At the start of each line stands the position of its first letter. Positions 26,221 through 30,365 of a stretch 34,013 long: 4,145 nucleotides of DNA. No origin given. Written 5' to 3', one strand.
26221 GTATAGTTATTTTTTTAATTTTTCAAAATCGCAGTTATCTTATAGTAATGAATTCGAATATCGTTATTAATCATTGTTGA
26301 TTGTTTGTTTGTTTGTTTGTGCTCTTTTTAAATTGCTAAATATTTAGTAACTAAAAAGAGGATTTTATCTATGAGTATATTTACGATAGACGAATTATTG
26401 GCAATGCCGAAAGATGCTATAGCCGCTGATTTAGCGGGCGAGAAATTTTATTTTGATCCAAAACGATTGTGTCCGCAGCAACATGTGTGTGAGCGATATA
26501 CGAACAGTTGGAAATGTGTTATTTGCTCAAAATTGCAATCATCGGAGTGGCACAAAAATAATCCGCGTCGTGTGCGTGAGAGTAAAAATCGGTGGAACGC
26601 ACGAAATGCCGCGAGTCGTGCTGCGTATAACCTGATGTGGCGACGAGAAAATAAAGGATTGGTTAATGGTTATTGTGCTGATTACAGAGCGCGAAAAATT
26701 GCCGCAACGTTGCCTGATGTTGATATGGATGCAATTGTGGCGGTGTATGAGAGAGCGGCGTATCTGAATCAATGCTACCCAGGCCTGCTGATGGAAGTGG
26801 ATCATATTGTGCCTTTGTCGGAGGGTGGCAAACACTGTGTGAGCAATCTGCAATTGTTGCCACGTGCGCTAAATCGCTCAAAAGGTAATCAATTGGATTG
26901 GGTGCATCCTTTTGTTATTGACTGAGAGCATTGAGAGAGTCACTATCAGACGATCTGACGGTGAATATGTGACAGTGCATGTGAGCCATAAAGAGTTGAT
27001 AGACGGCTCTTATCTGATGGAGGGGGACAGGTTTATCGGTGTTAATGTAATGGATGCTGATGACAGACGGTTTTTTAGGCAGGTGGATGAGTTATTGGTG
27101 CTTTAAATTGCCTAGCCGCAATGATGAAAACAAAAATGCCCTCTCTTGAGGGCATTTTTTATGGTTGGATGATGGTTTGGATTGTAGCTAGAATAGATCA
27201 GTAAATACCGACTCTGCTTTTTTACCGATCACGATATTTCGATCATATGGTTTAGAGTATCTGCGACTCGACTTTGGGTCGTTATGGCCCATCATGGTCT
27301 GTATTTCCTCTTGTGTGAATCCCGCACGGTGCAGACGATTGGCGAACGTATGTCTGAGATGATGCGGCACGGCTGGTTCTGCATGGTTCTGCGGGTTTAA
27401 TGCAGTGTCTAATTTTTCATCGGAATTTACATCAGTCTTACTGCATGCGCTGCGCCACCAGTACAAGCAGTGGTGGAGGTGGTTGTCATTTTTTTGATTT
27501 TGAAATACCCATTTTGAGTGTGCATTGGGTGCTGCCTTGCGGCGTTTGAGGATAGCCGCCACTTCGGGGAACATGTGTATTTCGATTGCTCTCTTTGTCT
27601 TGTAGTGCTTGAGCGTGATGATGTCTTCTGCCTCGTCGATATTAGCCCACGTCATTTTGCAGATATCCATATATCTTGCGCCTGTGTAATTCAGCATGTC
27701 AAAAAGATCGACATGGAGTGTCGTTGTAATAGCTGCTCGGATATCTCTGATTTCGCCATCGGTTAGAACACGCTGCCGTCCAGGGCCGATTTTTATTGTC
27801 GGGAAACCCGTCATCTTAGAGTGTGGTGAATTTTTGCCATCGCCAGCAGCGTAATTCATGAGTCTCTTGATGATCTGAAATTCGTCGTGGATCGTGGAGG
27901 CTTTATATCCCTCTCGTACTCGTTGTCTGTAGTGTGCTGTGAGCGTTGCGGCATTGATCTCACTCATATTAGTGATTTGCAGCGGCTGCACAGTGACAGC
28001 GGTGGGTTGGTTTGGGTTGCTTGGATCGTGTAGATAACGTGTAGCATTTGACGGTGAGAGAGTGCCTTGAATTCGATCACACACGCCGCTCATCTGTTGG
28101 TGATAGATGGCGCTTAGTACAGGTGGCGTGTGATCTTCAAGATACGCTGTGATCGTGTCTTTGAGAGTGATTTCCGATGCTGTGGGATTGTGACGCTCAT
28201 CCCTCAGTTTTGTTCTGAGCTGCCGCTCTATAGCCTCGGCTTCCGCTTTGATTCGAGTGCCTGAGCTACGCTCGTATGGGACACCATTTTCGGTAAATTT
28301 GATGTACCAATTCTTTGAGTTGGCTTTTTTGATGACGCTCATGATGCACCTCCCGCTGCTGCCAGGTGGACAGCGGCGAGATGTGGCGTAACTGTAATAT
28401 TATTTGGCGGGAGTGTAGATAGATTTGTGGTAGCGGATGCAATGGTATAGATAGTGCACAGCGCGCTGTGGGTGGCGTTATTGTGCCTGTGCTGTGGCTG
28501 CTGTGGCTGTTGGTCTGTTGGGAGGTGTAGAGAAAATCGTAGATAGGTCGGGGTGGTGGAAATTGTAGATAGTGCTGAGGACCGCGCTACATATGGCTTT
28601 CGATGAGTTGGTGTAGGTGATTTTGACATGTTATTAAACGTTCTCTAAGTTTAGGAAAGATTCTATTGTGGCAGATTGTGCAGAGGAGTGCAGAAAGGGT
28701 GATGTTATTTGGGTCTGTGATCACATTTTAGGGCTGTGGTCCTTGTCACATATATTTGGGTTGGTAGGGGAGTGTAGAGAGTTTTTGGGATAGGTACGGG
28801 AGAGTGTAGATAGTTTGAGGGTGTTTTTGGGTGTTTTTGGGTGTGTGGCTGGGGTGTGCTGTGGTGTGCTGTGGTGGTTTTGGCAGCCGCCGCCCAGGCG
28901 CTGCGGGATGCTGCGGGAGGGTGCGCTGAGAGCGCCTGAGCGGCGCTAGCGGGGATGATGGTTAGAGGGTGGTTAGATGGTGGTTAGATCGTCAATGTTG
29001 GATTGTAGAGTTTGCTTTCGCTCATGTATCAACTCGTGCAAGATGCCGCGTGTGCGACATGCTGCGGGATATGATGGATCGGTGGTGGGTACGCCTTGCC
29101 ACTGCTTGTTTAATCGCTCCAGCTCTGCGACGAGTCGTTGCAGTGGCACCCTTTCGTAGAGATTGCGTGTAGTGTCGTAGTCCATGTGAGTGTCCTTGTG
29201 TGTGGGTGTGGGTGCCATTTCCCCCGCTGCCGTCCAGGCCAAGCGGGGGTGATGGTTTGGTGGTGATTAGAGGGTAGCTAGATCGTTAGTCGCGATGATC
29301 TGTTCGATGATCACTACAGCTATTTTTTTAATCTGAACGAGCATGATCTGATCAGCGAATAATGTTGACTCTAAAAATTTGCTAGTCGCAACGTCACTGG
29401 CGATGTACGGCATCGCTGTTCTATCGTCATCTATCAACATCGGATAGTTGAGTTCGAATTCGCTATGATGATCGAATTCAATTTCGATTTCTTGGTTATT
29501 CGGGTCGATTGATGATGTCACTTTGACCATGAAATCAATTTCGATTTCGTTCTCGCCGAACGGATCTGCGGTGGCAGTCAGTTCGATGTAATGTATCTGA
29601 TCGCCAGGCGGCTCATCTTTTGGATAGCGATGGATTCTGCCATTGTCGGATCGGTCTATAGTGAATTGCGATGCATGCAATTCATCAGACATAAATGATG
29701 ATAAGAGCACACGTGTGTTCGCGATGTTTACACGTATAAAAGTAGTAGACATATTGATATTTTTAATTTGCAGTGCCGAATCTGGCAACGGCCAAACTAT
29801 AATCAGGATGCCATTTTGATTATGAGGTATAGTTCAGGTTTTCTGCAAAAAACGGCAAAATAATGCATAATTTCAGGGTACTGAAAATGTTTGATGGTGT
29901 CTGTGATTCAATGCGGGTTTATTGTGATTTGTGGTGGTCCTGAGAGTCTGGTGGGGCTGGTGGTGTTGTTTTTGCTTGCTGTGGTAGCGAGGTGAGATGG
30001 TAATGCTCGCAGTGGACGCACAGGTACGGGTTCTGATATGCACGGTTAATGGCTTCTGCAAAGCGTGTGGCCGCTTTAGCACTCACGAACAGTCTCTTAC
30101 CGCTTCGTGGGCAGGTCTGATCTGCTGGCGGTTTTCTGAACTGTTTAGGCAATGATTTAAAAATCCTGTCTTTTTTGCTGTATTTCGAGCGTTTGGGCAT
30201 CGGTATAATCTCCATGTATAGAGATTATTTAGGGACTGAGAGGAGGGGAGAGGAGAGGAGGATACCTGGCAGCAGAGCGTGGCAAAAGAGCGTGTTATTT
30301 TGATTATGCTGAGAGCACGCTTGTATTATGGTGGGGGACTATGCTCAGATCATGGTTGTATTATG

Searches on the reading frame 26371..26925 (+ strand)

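Call 37: search_protein_families(library=pfam, proteins=[window:26371-26925:+], max_evalue=0.01)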
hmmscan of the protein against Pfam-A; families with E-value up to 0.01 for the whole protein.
window:26371-26925:+ (184 aa): 3 families
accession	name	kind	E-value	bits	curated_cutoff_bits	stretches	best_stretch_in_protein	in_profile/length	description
PF01844.29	HNH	-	1.2e-05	25.7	21.4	1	141-173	14-46/47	HNH endonuclease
PF14279.12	HNH_5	-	7.9e-05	23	27.5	1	142-176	14-48/56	HNH endonuclease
PF13395.12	HNH_4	-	0.00013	22.3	22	1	141-175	18-52/54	HNH endonuclease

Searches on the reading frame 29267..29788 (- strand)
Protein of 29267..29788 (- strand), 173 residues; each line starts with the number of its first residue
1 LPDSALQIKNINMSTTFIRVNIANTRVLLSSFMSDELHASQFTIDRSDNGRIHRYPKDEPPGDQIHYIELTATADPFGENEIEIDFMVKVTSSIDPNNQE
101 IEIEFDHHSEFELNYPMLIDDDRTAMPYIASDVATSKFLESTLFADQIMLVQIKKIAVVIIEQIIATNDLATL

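Call 9: search_protein_families(library=pfam, proteins=[window:29267-29788:-], max_evalue=0.01)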
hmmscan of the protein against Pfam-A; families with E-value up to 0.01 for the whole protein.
window:29267-29788:- (173 aa): 0 families

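Call 35: search_protein_families(library=phrogs, proteins=[window:29267-29788:-], max_evalue=0.1)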
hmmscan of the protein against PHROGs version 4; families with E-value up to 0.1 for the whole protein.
window:29267-29788:- (173 aa): 0 families

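Call 89: find_homologous_proteins(query=window:29267-29788:-, max_evalue=0.001)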
Query window:29267-29788:- (173 aa): 1 proteins with E <= 0.001 among 28 candidates.
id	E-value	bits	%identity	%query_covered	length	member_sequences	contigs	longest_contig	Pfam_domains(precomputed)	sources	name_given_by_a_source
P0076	5.7e-85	301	100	82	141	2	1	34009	-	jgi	-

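Call 90: find_encoding_contigs(protein=P0076, flank=4000, max_places=6)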
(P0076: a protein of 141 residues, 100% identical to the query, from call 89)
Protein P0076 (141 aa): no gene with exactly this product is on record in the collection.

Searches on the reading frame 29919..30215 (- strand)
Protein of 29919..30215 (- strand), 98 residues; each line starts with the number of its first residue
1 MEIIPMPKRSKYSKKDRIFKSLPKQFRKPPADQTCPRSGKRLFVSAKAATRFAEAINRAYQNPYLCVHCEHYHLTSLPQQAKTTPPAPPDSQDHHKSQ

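Call 9: search_protein_families(library=pfam, proteins=[window:29919-30215:-], max_evalue=0.01)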
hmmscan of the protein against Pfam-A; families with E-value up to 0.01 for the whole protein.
window:29919-30215:- (98 aa): 0 families

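Call 35: search_protein_families(library=phrogs, proteins=[window:29919-30215:-], max_evalue=0.1)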
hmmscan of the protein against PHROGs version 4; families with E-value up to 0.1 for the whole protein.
window:29919-30215:- (98 aa): 2 families
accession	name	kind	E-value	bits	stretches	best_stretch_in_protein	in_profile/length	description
phrog_3424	-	unknown function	0.015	16.5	0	34-84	8-71/95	-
phrog_9642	-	unknown function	0.078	13.9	0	49-72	23-50/76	-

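Call 57: find_homologous_proteins(query=window:29919-30215:-, max_evalue=0.001)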
Query window:29919-30215:- (98 aa): 1 proteins with E <= 0.001 among 1 candidates.
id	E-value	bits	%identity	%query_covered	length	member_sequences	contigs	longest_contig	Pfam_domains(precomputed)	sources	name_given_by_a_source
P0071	6.2e-60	218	100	100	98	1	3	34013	-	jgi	-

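Call 66: search_protein_representatives(protein=window:29919-30215:-)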
Query: 98 residues. Proteins with E-value up to 0.001 (for the whole library): 5; up to 1e-10: 1; up to 1e-30: 1. The best 5 are listed.
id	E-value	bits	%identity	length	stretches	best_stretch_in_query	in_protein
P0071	2.0e-60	217.5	100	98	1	1-98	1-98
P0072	2.2e-04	37.9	44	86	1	32-83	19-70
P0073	2.4e-04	37.8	43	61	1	34-78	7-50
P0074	5.8e-04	36.6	49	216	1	29-77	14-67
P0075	6.7e-04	36.4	36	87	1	17-85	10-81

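Call 91: find_encoding_contigs(protein=P0071, flank=4000, max_places=6)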
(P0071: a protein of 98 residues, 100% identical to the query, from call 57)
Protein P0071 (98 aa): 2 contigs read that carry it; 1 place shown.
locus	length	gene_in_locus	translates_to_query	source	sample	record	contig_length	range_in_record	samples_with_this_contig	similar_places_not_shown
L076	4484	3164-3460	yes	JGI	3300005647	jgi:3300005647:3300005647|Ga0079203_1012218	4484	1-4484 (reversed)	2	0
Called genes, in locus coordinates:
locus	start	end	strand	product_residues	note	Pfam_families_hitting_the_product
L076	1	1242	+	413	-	?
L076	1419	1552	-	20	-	-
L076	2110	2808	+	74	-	-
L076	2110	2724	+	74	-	-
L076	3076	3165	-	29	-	-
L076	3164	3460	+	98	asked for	-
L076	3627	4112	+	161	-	-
